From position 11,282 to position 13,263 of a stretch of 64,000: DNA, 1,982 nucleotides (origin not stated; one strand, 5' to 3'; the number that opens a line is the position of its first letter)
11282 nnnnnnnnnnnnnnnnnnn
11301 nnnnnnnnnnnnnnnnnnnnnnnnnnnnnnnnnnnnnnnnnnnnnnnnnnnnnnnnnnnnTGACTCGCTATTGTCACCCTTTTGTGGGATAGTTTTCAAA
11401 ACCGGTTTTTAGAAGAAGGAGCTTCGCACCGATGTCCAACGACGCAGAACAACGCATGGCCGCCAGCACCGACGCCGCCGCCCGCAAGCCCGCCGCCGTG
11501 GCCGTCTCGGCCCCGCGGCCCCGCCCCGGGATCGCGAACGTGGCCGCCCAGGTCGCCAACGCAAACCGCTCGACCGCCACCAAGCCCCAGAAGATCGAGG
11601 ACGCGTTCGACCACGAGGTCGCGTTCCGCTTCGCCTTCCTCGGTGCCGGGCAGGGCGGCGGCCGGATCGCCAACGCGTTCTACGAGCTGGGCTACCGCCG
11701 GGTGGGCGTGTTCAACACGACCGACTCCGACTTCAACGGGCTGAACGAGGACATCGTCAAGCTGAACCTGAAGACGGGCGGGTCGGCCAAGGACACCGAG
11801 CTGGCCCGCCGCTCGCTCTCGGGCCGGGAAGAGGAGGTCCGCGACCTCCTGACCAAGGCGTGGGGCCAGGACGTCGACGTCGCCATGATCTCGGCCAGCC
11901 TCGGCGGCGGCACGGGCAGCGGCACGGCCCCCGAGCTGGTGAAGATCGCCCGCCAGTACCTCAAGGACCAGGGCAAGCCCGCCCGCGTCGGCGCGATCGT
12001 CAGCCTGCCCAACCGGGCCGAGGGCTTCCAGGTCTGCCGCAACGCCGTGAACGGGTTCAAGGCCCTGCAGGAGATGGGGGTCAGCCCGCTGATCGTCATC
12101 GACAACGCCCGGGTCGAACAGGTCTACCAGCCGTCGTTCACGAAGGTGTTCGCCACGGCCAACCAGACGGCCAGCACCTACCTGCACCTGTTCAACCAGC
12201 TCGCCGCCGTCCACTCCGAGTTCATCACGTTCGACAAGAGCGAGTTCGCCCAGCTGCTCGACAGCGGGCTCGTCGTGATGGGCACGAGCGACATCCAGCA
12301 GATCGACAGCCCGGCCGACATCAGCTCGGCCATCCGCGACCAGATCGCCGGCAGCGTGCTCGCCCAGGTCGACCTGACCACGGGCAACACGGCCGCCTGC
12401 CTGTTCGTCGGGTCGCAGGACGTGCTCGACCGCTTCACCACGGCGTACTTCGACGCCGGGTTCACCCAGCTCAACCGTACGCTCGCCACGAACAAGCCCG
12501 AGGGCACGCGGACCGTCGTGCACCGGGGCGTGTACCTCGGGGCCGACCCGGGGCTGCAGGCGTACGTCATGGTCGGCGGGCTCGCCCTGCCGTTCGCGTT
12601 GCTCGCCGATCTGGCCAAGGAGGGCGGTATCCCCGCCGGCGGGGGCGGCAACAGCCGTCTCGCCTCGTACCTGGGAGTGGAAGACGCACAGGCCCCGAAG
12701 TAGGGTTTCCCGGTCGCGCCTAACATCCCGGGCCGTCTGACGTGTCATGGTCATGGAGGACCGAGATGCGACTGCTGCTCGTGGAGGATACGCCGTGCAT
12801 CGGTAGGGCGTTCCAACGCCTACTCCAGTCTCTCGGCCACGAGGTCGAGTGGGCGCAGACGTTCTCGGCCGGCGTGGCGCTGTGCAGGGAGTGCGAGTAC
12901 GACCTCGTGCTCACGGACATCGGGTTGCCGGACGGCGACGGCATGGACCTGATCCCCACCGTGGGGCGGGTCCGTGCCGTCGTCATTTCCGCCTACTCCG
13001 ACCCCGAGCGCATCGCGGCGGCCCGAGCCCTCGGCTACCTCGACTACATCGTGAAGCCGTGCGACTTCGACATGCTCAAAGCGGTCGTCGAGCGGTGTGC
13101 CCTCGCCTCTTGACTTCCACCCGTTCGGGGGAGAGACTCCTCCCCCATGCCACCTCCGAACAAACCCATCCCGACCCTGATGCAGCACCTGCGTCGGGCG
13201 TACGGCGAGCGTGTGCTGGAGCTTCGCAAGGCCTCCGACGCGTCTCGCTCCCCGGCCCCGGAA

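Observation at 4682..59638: Twelve same-orientation copies of an AT-rich palindromic box (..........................) punctuate the gene array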

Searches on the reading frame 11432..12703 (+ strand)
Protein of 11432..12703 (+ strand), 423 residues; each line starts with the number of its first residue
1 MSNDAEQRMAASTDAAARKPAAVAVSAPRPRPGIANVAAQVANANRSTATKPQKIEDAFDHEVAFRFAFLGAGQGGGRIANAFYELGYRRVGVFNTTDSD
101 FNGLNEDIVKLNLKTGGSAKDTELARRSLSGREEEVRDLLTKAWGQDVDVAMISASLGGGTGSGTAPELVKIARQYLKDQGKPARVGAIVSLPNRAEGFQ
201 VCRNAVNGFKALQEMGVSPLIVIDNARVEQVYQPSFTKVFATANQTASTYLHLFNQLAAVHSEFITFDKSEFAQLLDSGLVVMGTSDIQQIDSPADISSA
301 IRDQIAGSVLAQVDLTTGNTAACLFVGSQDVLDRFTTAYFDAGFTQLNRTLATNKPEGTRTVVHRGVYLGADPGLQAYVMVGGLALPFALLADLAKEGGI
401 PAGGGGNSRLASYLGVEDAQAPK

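Call 7: search_protein_families(library=pfam, proteins=[window:11432-12703:+])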
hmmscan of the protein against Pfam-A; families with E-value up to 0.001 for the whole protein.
window:11432-12703:+ (423 aa): 2 families
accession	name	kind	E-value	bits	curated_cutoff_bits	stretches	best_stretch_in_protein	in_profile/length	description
PF00091.31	Tubulin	-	1.9e-14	54.8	33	1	69-232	4-189/190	Tubulin/FtsZ family, GTPase domain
PF13809.12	Tubulin_2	-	8.1e-11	42.2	27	1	137-250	154-265/356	Tubulin like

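Call 29: find_related_loci(query=window:11432-12700:+, collection=viral_contigs, flank=10000)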
Query window:11432-12700:+ (423 aa) in viral_contigs; peptide patterns used: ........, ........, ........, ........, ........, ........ (x = any residue, [..] = any of these).
13 stretches matched a pattern; 11 encode a relative of the query (tblastn E <= 1e-3); 11 distinct loci.
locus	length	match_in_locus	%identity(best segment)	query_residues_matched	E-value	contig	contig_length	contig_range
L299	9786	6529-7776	55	5-422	8e-136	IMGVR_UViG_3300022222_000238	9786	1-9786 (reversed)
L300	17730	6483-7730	55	5-422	8e-136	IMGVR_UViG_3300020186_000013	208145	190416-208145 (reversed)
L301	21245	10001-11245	53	3-418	3e-132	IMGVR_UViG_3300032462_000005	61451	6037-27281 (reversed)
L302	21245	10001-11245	53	3-418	3e-132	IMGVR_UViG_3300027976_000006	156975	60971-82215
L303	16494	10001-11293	51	1-418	9e-132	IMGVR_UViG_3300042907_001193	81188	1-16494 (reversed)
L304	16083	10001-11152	55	32-418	1e-131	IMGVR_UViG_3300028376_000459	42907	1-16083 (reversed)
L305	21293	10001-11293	51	1-418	2e-131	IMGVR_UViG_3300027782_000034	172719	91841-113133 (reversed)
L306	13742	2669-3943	52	6-418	1e-131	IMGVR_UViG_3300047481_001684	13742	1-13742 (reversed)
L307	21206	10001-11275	52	6-418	1e-131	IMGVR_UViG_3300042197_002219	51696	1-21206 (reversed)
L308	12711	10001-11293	51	1-418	3e-131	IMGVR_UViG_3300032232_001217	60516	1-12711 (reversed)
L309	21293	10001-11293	51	1-418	9e-132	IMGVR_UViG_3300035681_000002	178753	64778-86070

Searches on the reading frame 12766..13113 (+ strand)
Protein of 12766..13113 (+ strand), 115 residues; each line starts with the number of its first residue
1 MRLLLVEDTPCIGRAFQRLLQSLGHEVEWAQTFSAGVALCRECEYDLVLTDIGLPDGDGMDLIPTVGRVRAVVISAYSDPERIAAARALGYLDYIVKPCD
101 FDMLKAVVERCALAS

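Call 52: search_protein_families(library=pfam, max_evalue=0.01, proteins=[window:12766-13113:+])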
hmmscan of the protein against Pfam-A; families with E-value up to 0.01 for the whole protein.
window:12766-13113:+ (115 aa): 1 family
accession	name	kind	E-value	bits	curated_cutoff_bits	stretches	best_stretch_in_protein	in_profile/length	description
PF00072.30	Response_reg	-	4.3e-18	65.9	30.2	1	4-108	2-110/111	Response regulator receiver domain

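Call 74: search_protein_families(library=ncbifam, max_evalue=0.01, proteins=[window:12766-13113:+])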
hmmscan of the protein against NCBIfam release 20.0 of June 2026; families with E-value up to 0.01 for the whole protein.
window:12766-13113:+ (115 aa): 82 families (the best 25 are shown)
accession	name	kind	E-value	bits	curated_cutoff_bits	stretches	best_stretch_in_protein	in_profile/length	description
NF041733.1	resp_reg_CseB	equivalog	5.6e-14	52.1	350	1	2-108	2-111/228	two-component system response regulator CseB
NF006623.1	PRK09191.1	subfamily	1.1e-11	45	240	1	2-111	139-251/258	PhyR family response regulator anti-anti-sigma factor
NF007820.0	PRK10529.1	equivalog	1.5e-11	44.2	325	1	3-108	4-112/225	two-component system response regulator KdpE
TIGR01818.1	ntrC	equivalog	2.1e-11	43.3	558.6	1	4-111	2-113/463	nitrogen regulation protein NR(I)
TIGR02956.1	TMAO_torS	equivalog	2.2e-11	42.6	676.5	1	2-110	703-818/967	TMAO reductase system sensor histidine kinase/response regulator TorS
NF041946.1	LuxO_transreg_Vib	equivalog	3.1e-11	42.7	800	1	5-110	1-110/463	quorum-sensing sigma-54 dependent transcriptional regulator LuxO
NF008469.0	PRK11361.1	equivalog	7e-11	41.5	714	1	2-111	6-119/461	acetoacetate metabolism transcriptional regulator AtoC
NF007689.0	PRK10365.1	equivalog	8.6e-11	41.3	760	1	3-111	8-120/441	sigma-54-dependent response regulator transcription factor ZraR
NF033791.1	ActR_PrrA_rreg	equivalog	1e-10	41.9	250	1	3-106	4-111/173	ActR/PrrA/RegA family redox response regulator transcription factor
NF045991.1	RespRegCtrARhodob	equivalog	1.1e-10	41.7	350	1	1-106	1-110/224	response regulator transcription factor CtrA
NF011874.0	PRK15347.1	equivalog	1.1e-10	40.2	852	1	1-112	691-810/921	two component system sensor kinase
NF007928.2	PRK10643.1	equivalog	4.1e-10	39.7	330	1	1-108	1-112/216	two-component system response regulator PmrA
TIGR01387.1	cztR_silR_copR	subfamily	1.4e-09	37.9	279.2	1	3-111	1-113/218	heavy metal response regulator transcription factor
NF007346.1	PRK09836.1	equivalog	1.9e-09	37.7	420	1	1-108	1-112/227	copper/silver response regulator transcription factor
NF008302.0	PRK11091.1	equivalog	9e-09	34.1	838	1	2-63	527-588/779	aerobic respiration two-component sensor histidine kinase ArcB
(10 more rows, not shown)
